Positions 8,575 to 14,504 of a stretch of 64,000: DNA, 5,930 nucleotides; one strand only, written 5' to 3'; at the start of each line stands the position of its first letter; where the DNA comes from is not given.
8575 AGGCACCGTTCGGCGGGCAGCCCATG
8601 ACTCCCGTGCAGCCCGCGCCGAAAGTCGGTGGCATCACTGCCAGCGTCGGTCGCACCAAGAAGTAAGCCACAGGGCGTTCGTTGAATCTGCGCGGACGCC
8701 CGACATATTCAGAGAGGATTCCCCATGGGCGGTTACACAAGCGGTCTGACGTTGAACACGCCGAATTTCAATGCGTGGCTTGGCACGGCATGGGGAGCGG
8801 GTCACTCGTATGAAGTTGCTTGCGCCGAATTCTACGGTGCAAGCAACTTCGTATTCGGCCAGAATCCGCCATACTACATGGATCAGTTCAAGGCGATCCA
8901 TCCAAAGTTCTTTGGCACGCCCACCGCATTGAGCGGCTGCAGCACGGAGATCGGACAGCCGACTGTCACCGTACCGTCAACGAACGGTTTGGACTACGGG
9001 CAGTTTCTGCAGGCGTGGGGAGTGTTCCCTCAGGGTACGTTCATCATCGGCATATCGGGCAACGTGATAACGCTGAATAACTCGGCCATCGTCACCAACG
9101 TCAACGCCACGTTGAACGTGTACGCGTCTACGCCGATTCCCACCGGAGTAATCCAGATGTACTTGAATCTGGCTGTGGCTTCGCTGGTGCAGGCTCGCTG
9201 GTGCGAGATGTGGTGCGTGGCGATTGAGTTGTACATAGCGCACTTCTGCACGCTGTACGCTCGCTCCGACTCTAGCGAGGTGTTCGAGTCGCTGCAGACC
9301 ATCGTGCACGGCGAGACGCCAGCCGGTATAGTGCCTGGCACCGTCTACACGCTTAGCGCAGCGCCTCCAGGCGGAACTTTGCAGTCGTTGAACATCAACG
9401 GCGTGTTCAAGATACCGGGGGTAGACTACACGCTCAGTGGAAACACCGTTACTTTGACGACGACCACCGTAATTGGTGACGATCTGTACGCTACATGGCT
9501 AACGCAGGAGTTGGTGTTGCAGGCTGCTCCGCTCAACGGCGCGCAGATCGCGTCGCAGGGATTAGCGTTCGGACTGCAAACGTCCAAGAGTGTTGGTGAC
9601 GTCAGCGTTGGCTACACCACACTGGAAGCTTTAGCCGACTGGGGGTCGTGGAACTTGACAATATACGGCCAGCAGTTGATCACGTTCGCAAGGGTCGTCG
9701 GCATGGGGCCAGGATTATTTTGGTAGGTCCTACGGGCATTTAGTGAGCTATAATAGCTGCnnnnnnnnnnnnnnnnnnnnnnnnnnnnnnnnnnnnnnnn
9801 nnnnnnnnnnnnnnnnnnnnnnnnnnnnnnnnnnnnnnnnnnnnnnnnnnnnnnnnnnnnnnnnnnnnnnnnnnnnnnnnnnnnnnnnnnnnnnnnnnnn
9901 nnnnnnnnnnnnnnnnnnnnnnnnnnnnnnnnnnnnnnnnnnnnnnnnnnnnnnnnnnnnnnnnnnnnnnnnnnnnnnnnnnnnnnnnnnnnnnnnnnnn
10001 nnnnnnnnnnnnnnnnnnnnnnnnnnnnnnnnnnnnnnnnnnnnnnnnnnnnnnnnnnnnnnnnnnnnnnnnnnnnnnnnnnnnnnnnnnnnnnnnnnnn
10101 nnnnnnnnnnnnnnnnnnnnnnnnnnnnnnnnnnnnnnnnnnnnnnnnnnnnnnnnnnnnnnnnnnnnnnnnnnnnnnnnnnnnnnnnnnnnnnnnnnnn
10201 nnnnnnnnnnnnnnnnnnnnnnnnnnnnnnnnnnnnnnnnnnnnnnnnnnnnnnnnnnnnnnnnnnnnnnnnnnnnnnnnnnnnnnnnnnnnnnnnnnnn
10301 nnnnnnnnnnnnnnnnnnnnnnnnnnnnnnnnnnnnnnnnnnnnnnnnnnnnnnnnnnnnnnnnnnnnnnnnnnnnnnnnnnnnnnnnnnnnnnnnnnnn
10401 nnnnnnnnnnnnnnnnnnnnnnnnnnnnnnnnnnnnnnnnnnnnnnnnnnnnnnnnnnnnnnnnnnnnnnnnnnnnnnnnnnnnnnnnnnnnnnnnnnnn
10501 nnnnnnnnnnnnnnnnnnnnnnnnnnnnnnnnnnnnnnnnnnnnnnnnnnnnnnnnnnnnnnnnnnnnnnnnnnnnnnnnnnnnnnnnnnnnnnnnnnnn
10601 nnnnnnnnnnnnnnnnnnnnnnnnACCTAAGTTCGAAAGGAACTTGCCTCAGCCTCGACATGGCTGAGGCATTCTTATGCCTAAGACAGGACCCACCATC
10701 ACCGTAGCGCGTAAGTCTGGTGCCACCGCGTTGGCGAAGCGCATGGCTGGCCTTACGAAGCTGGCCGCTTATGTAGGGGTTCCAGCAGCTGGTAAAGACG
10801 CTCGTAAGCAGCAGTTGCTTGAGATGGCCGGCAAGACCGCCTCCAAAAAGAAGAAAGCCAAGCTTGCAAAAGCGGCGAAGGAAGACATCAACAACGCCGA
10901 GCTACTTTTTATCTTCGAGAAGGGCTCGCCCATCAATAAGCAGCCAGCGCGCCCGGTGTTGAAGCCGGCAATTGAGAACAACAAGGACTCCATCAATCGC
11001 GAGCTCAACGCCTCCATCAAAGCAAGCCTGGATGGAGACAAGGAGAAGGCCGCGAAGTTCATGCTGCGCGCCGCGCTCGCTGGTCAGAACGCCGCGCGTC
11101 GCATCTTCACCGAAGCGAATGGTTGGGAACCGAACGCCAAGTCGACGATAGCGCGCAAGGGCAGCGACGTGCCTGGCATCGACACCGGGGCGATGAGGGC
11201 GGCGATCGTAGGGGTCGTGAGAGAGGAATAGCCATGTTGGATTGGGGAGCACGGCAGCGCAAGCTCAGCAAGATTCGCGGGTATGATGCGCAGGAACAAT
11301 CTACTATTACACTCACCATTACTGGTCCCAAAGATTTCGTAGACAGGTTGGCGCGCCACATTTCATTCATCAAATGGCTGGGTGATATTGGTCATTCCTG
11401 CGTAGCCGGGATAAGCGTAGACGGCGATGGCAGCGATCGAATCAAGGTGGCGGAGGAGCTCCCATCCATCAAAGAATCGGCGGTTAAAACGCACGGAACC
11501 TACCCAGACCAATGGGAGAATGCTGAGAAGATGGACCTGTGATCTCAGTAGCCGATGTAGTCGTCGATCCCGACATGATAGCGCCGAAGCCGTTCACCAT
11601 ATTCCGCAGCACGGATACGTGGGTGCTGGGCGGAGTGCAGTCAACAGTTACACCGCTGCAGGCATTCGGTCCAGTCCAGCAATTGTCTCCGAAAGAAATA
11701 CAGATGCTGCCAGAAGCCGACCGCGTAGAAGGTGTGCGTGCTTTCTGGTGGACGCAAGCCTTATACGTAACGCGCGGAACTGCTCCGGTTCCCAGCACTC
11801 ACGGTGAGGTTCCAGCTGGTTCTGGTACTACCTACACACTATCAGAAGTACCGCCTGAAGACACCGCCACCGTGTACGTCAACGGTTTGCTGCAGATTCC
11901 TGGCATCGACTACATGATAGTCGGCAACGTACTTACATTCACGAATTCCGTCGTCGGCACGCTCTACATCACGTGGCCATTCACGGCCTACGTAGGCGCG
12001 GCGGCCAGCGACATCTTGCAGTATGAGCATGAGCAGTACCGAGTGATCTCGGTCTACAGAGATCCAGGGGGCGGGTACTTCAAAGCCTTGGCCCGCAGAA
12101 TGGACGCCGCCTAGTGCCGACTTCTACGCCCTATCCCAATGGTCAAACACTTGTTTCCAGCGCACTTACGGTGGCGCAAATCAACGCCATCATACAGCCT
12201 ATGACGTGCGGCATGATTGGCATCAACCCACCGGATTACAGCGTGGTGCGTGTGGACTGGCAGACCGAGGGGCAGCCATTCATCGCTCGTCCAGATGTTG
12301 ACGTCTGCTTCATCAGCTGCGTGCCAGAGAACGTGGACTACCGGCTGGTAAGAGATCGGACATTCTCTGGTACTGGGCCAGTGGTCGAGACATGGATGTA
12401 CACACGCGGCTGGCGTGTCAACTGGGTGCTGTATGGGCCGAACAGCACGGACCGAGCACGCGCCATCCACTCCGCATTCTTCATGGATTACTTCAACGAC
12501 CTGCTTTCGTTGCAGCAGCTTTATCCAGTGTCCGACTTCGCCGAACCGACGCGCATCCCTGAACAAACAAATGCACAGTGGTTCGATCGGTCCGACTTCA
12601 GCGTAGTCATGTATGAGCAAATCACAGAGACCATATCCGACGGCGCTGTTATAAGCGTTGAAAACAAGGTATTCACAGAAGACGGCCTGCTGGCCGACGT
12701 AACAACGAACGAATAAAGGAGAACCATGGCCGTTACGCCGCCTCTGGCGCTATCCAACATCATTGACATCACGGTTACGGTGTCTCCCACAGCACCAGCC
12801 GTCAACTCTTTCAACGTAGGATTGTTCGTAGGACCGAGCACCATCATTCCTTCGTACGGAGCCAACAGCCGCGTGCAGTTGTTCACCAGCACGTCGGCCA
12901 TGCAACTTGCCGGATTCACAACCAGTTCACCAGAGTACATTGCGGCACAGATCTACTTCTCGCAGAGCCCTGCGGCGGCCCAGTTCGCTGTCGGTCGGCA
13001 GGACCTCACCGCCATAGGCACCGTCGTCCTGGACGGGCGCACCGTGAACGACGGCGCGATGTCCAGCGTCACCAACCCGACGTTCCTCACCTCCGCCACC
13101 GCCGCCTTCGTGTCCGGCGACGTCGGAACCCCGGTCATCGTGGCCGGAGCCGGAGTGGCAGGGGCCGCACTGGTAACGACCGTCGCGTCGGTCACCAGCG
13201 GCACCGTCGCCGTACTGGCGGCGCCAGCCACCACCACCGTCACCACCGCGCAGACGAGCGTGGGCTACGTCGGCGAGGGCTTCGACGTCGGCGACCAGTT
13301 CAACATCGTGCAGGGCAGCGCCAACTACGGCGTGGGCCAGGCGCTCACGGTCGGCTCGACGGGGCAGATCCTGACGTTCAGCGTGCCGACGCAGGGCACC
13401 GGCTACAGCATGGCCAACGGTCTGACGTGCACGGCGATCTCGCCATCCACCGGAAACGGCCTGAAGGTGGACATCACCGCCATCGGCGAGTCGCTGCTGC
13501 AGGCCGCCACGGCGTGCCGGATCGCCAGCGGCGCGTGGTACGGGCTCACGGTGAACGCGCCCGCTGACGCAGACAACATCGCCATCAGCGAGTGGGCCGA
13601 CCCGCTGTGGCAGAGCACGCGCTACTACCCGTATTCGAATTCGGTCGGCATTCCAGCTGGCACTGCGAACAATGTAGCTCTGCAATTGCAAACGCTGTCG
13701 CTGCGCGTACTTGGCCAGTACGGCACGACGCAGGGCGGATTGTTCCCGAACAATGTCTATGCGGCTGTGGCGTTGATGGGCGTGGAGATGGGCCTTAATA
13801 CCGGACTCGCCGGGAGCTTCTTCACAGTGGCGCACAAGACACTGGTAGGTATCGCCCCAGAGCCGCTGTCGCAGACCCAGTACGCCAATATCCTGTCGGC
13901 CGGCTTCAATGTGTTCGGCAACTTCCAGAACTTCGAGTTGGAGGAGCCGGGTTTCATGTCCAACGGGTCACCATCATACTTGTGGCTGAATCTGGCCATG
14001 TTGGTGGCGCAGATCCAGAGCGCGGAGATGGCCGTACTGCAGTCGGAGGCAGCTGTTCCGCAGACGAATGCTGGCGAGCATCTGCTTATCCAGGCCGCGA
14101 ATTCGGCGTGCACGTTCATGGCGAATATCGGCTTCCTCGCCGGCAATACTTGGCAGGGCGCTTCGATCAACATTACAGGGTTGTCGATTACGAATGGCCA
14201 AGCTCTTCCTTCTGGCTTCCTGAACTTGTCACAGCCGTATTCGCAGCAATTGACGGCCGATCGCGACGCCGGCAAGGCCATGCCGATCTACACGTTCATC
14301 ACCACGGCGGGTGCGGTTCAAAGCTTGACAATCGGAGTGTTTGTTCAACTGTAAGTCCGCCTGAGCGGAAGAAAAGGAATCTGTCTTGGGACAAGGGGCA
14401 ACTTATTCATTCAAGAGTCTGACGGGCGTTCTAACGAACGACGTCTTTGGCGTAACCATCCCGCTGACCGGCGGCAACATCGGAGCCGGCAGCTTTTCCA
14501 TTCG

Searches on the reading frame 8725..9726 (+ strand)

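Call 15: search_protein_families(library=phrogs, proteins=[window:8725-9726:+], max_evalue=0.001)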
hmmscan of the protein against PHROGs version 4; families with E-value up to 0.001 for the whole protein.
window:8725-9726:+ (333 aa): 1 family
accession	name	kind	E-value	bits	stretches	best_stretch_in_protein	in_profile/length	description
phrog_302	-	head and packaging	8.8e-18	65.3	2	270-331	68-129/155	virion structural protein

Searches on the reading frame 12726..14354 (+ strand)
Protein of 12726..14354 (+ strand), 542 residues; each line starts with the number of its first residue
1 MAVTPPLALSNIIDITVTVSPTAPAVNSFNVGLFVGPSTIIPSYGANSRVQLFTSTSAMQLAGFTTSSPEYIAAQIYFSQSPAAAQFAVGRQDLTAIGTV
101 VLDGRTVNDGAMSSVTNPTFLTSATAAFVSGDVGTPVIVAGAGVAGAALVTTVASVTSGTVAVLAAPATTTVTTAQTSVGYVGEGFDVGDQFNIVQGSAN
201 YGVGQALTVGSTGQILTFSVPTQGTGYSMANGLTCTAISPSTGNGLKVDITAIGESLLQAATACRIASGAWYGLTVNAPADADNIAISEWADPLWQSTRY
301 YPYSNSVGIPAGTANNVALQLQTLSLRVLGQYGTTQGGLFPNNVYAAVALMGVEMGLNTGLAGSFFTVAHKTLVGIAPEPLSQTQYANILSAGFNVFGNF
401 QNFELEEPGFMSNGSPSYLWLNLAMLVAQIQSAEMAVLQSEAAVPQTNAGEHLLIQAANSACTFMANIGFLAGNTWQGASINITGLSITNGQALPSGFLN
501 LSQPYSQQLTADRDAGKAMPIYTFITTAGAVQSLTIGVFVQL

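Call 15: search_protein_families(library=phrogs, proteins=[window:12726-14354:+], max_evalue=0.001)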
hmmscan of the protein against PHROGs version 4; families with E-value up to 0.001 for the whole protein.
window:12726-14354:+ (542 aa): 4 families
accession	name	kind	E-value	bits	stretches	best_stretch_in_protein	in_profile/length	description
phrog_205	-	tail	6.6e-57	194.3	1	6-538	12-430/455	tail sheath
phrog_9590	-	unknown function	1.4e-22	81.3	1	342-538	186-370/377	-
phrog_32881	-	moron, auxiliary metabolic gene and host takeover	9.3e-06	25.3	1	106-250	138-269/690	pectin lyase activity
phrog_38059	-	unknown function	4.2e-05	24.7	1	468-533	18-79/88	-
